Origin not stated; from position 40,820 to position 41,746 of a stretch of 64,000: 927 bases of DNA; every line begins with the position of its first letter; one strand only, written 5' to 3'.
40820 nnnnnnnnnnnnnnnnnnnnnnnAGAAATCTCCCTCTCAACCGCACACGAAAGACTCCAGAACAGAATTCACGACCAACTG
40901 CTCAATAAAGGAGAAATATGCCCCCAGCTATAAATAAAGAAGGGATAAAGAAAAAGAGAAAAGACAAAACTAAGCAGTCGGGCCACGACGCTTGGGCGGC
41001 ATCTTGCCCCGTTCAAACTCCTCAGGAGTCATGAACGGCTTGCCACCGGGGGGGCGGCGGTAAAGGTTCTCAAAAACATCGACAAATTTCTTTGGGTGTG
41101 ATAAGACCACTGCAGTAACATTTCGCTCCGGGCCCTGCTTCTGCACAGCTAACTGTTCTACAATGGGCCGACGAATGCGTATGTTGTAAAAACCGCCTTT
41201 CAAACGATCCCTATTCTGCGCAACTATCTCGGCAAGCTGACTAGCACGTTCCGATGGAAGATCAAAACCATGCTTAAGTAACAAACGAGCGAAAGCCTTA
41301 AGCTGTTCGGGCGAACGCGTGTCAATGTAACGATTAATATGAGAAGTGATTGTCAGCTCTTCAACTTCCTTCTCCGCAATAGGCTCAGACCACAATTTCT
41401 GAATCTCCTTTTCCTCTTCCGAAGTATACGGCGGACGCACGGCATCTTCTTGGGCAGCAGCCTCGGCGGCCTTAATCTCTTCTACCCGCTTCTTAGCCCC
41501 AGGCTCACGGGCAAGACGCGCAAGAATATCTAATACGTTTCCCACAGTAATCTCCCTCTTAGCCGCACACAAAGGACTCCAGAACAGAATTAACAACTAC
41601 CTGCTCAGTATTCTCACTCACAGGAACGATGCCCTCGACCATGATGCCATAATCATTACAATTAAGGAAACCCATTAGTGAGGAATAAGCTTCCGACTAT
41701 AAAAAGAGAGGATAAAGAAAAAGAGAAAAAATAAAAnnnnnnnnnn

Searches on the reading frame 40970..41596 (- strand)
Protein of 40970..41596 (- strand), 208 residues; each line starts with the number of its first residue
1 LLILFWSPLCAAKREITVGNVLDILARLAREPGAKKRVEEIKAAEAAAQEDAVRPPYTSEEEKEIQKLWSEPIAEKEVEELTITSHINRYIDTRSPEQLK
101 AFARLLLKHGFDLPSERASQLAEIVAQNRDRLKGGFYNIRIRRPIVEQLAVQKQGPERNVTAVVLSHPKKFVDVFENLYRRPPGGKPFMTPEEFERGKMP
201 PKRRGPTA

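Call 5: search_protein_families(library=pfam, proteins=[window:40970-41596:-], max_evalue=1)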
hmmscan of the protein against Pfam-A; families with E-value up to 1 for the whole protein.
window:40970-41596:- (208 aa): 0 families

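Call 6: search_protein_families(library=ncbifam, proteins=[window:40970-41596:-], max_evalue=1)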
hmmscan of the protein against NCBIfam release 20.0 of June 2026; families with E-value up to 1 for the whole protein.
window:40970-41596:- (208 aa): 1 family
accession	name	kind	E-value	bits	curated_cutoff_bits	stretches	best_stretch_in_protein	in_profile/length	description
NF008013.0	PRK10743.1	equivalog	0.062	13.4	212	1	47-149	27-129/137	small heat shock chaperone IbpA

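Call 8: search_protein_families(library=phrogs, proteins=[window:40970-41596:-], max_evalue=0.1)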
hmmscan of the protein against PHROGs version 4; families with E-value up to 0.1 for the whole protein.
window:40970-41596:- (208 aa): 0 families
